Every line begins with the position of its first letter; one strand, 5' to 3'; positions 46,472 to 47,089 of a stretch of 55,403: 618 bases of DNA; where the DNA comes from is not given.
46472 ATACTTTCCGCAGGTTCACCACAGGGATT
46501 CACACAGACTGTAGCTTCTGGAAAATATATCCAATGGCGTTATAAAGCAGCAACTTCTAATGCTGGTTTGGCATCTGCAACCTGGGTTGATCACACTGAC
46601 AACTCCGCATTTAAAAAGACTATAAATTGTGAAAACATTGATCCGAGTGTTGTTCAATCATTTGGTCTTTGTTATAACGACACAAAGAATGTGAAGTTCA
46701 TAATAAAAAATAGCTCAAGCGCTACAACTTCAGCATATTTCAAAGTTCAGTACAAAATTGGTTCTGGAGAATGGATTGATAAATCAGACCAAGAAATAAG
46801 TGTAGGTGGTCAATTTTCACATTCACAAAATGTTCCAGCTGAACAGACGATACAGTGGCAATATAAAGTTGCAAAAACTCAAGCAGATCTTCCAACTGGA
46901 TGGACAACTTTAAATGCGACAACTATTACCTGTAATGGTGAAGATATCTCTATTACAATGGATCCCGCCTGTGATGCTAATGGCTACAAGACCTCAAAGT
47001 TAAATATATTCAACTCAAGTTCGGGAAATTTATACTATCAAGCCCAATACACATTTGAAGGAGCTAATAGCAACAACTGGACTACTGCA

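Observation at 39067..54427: Translationally coupled four-gene operon: giant surface protein, extended sortase, polytopic membrane protein, secreted HExxH protein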

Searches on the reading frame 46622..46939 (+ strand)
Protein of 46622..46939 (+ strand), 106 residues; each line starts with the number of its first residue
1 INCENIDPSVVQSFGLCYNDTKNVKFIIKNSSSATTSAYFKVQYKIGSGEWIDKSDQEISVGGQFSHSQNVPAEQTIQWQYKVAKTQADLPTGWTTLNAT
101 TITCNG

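Call 33: search_solved_structures(query=A3, max_evalue=1)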
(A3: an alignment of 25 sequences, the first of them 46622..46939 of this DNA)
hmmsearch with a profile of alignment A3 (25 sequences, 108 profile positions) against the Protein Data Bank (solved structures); distinct sequences matched with E-value up to 1: 4.
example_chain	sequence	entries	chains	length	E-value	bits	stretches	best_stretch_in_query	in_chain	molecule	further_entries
9xg1_A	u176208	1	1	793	0.0081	19.8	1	18-78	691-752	Protein-asparaginase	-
6l2h_A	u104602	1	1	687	0.34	14.5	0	42-92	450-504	Alpha-cyclodextrin glucanotransferase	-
8yke_A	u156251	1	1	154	0.41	14.3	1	9-91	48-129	YSIRK signal domain/LPXTG anchor domain surface protein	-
7czj_A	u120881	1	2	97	0.77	13.4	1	44-96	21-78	Glucan 1,4-alpha-maltotetraohydrolase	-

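Call 39: predict_structure(alignment_id=A3)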
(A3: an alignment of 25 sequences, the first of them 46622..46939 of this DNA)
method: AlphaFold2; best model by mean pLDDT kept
length: 106 residues; sequences in the alignment: 25
mean_pLDDT: 95.0   pTM: 0.84
mean pLDDT of the five models: 95.0, 94.5, 94.5, 94.2, 94.1
residues with pLDDT >= 90: 95; 70-90: 8; 50-70: 3; < 50: 0
segments of 3 or more residues with pLDDT < 50: none
pLDDT, mean of each block of 10 residues (from residue 1): 85 97 98 92 98 95 97 98 96 97 90
secondary structure, 60 per line:
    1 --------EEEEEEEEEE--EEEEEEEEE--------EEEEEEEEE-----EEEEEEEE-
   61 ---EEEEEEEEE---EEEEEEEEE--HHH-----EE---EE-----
elements in order: E9-18 E21-29 E38-46 E52-59 E64-72 E76-84

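Call 44: fold_search(model_id=the predicted structure, library=pdb)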
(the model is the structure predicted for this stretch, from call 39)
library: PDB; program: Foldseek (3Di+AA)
matches with E <= 10: 1652; with E <= 0.001: 2
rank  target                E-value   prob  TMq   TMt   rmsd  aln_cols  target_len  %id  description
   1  3but                  6.8e-04  1.00  0.44  0.40   5.6       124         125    9  Crystal structure of protein Af_0446 from Archaeoglobus fulgidus (released 2008-01-15)
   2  1xvs_A                9.2e-04  1.00  0.59  0.53   4.9       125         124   12  Crystal structure of apaG Protein from Vibrio cholerae (released 2004-12-14)
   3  5wab_C                1.4e-03  1.00  0.44  0.09   7.8       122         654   13  Crystal Structure of Bifidobacterium adolescentis GH3 beta-glucosidase (released 2018-04-04)
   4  5wab_D                1.5e-03  1.00  0.39  0.09   7.7       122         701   11  Crystal Structure of Bifidobacterium adolescentis GH3 beta-glucosidase (released 2018-04-04)
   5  6a6c                  1.8e-03  1.00  0.45  0.54   5.2        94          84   19  Crystal structure of carbohydrate-binding module family 56 beta-1,3-glucan binding domain (released 2019-07-03)
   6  4ypj_A                1.8e-03  1.00  0.45  0.08   5.0       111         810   12  X-ray Structure of The Mutant of Glycoside Hydrolase (released 2015-04-29)
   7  5t98_A                1.9e-03  1.00  0.51  0.10   4.2       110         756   13  Crystal structure of BuGH2Awt (released 2017-09-13)
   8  5wab_B                2.1e-03  1.00  0.43  0.09   7.8       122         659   13  Crystal Structure of Bifidobacterium adolescentis GH3 beta-glucosidase (released 2018-04-04)
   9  2x41                  2.1e-03  1.00  0.34  0.09   7.4       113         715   11  Structure of beta-glucosidase 3B from Thermotoga neapolitana in complex with glucose (released 2010-02-09)
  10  8q2h                  2.3e-03  1.00  0.47  0.06   4.6       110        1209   12  beta-galactosidase from Bacillus circulans (released 2024-10-16)
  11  2x42                  2.3e-03  0.99  0.30  0.08   7.8       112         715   11  Structure of beta-glucosidase 3B from Thermotoga neapolitana in complex with alpha-D-glucose (released 2010-02-09)
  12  5t98_B                2.5e-03  1.00  0.49  0.10   4.5       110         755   13  Crystal structure of BuGH2Awt (released 2017-09-13)
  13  5t99_A                2.6e-03  1.00  0.49  0.10   4.4       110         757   13  Crystal structure of BuGH2Awt in complex with Galactoisofagomine (released 2017-09-13)
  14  2f1e_MODEL_1_A        2.9e-03  1.00  0.55  0.52   4.2       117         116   14  Solution structure of ApaG protein (released 2006-10-24)
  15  4i3g_A                3.1e-03  1.00  0.36  0.08   7.4       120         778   17  Crystal Structure of DesR, a beta-glucosidase from Streptomyces venezuelae in complex with D-glucose. (released 2013-02-20)
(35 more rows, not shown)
